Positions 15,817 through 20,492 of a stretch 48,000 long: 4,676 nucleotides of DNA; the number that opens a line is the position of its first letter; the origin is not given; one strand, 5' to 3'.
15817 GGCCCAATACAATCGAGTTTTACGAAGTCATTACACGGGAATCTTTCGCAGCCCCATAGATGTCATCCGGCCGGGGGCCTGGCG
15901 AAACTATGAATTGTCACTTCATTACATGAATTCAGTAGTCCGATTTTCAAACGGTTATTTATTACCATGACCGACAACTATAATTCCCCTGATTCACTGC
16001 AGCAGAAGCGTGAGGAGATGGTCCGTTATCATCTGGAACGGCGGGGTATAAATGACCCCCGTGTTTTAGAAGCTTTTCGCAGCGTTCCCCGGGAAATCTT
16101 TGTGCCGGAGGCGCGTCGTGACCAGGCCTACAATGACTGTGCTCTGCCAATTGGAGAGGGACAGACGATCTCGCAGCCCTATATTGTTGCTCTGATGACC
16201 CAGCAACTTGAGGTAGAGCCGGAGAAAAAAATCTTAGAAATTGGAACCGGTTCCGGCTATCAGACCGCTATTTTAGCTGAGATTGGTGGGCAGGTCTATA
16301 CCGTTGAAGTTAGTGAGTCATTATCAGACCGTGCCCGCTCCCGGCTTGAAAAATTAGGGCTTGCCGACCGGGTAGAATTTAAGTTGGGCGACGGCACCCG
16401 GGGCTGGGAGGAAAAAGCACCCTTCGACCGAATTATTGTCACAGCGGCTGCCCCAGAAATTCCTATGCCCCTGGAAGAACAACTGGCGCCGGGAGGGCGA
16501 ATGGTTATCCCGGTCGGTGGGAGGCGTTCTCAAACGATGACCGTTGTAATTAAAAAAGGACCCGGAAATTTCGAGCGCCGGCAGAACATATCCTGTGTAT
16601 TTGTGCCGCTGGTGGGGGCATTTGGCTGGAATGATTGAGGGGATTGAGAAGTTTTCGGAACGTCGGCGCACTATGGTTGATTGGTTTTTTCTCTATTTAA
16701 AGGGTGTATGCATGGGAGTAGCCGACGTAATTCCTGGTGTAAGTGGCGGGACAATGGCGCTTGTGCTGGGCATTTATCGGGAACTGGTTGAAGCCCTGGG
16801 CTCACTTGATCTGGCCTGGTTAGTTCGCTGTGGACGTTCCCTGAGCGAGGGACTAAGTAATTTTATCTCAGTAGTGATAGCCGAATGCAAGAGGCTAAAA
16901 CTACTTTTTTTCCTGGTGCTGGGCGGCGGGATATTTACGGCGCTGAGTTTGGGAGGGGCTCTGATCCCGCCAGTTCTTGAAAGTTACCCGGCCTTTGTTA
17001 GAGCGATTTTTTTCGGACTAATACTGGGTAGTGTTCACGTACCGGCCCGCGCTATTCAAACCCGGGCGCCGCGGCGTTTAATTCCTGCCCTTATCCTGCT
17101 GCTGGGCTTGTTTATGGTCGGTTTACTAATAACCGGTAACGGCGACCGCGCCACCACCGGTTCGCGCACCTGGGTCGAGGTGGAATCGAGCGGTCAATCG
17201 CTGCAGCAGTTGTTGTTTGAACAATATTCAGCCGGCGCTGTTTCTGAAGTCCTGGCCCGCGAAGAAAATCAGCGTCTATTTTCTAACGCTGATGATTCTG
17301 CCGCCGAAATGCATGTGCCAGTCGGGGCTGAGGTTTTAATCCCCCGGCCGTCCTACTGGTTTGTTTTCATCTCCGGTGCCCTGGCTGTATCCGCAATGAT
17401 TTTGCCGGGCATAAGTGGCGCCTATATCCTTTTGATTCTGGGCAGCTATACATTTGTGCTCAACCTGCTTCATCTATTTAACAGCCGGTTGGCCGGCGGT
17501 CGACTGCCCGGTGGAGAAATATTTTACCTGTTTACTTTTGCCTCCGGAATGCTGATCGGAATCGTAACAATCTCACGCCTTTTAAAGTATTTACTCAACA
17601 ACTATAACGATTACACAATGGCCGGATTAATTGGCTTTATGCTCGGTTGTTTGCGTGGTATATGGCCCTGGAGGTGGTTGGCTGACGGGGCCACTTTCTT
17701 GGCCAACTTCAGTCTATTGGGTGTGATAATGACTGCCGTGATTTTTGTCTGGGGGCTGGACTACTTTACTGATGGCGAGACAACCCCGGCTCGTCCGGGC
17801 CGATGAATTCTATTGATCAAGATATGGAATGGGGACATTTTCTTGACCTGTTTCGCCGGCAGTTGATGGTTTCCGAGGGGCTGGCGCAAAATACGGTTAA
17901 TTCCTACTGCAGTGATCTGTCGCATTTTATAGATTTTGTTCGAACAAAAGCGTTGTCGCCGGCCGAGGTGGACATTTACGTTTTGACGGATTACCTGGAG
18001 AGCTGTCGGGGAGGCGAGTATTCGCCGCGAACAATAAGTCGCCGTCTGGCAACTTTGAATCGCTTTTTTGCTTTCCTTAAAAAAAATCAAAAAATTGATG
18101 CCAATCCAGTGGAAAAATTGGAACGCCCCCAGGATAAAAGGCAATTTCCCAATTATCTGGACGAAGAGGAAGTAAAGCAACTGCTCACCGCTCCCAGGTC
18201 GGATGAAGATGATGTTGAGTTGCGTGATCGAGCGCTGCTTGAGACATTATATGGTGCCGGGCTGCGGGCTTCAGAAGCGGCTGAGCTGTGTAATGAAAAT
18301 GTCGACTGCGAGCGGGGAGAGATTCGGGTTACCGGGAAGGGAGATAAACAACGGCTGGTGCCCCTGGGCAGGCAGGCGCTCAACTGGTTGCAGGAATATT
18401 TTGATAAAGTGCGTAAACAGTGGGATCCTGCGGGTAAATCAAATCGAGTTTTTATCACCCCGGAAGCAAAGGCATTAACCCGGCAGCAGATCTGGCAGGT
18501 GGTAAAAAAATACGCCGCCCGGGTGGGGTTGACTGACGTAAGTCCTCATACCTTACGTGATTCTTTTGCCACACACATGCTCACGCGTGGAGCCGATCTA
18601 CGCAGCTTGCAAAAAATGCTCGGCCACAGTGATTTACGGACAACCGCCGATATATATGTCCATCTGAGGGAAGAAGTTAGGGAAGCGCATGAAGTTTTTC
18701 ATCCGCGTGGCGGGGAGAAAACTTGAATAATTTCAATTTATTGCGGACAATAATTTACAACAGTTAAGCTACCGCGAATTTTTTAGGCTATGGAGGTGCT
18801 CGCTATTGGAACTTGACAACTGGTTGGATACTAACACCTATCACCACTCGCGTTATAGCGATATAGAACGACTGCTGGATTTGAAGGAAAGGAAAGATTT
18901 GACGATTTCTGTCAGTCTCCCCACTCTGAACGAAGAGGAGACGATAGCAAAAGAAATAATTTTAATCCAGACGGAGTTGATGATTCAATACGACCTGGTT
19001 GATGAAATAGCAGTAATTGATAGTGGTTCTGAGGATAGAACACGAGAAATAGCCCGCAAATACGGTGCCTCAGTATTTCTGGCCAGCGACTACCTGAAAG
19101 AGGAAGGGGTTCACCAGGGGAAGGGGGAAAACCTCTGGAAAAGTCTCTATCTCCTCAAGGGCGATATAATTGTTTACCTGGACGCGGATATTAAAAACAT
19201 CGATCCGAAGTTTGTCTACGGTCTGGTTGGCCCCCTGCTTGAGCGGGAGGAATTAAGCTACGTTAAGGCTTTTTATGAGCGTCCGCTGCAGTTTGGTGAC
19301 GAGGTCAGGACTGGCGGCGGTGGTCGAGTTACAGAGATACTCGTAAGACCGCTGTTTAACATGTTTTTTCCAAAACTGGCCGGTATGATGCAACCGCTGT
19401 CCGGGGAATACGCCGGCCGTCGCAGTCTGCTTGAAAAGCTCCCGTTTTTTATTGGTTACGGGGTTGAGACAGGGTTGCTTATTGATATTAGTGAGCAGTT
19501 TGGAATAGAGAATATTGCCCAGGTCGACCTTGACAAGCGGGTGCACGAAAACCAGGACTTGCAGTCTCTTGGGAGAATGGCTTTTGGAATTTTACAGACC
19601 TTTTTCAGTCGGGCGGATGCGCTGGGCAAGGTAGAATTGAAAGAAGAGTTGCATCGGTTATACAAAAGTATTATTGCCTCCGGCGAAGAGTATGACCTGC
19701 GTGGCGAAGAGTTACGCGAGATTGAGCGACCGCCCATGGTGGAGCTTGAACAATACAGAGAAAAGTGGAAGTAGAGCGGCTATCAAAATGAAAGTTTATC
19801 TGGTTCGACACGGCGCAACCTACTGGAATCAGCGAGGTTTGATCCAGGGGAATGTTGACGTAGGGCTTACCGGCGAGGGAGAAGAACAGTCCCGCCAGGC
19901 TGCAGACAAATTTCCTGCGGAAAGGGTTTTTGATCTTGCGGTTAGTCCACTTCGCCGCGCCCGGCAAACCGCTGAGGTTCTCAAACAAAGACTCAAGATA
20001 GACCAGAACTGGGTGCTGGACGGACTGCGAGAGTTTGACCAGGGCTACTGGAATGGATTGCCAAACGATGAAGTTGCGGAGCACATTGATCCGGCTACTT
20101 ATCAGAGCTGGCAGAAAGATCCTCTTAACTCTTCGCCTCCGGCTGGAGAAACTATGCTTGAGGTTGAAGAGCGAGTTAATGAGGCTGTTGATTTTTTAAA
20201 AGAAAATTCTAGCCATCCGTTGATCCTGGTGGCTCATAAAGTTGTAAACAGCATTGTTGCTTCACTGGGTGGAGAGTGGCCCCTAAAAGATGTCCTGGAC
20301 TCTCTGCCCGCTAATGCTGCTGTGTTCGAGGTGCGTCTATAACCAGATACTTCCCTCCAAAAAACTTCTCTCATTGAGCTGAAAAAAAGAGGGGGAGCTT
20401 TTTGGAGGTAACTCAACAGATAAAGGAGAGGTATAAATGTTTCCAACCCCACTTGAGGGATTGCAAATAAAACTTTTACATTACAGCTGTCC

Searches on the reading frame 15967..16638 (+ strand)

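Call 60: search_protein_families(library=pfam, proteins=[window:15967-16638:+], max_evalue=0.00001)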
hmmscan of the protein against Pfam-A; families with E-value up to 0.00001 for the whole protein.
window:15967-16638:+ (223 aa): 7 families
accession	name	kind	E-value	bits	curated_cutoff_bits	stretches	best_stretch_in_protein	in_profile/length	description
PF01135.25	PCMT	-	6.3e-65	219.3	20.3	1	15-217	3-207/210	Protein-L-isoaspartate(D-aspartate) O-methyltransferase (PCMT)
PF13649.12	Methyltransf_25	-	1.2e-09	39.1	27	1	89-161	1-73/97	Methyltransferase domain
PF13847.12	Methyltransf_31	-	2.6e-08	34.1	27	1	85-181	3-109/145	Methyltransferase domain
PF00398.26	RrnaAD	-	1.5e-07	31.2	24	1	77-136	22-78/263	Ribosomal RNA adenine dimethylase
PF08241.18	Methyltransf_11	-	2.9e-07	31.5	21.2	1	90-162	1-70/95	Methyltransferase domain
PF02353.26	CMAS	-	6.7e-06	26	27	1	74-157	51-132/273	Mycolic acid cyclopropane synthetase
PF13679.12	Methyltransf_32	-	7.5e-06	26.4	27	0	74-146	13-92/143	Methyltransferase domain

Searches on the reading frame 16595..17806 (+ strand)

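Call 60: search_protein_families(library=pfam, proteins=[window:16595-17806:+], max_evalue=0.00001)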
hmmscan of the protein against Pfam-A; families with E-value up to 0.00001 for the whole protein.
window:16595-17806:+ (403 aa): 1 family
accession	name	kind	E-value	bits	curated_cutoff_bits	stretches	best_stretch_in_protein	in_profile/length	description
PF04018.18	VCA0040-like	-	8.8e-57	192.9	26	2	251-361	135-233/246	Undecaprenyl phosphate translocase-like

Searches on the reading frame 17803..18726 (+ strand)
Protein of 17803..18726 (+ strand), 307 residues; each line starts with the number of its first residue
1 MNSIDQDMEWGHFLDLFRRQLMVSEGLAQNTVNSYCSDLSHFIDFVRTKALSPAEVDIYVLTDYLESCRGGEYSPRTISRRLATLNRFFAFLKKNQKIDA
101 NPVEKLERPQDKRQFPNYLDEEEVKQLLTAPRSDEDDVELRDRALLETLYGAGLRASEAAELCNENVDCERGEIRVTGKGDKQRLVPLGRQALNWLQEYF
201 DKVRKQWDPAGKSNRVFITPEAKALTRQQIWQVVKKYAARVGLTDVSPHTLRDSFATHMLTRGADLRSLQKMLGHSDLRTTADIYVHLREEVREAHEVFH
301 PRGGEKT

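Call 60: search_protein_families(library=pfam, proteins=[window:17803-18726:+], max_evalue=0.00001)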
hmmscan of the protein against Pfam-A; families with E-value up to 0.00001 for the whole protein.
window:17803-18726:+ (307 aa): 3 families
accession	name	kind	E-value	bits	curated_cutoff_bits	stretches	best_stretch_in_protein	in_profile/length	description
PF00589.27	Phage_integrase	-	3.5e-44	151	27.1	1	118-290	2-170/172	Phage integrase family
PF02899.23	Phage_int_SAM_1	-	2.6e-15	56.9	22.3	1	14-95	1-82/83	Phage integrase, N-terminal SAM-like domain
PF13495.12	Phage_int_SAM_4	-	3.7e-07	30.9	27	0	14-59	2-49/85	Phage integrase, N-terminal SAM-like domain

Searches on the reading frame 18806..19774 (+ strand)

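Call 60: search_protein_families(library=pfam, proteins=[window:18806-19774:+], max_evalue=0.00001)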
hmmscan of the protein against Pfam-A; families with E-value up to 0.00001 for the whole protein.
window:18806-19774:+ (322 aa): 1 family
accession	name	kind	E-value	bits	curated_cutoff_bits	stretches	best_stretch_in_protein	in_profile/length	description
PF00535.33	Glycos_transf_2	-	2.4e-10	41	23.3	1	35-149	1-108/168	Glycosyl transferase family 2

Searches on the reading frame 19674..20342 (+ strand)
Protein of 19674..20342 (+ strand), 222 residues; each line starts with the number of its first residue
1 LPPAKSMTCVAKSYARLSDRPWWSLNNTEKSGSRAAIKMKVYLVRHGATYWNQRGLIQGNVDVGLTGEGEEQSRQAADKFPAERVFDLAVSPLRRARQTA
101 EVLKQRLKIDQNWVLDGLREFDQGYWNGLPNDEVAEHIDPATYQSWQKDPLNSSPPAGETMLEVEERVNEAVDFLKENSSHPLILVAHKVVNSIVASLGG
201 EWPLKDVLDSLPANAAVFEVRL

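Call 60: search_protein_families(library=pfam, proteins=[window:19674-20342:+], max_evalue=0.00001)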
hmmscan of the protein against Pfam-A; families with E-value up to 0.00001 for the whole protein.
window:19674-20342:+ (222 aa): 1 family
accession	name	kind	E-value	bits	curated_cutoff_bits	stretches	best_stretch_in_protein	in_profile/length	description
PF00300.27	His_Phos_1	-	3.3e-38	131.8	21.7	1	41-220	1-179/194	Histidine phosphatase superfamily (branch 1)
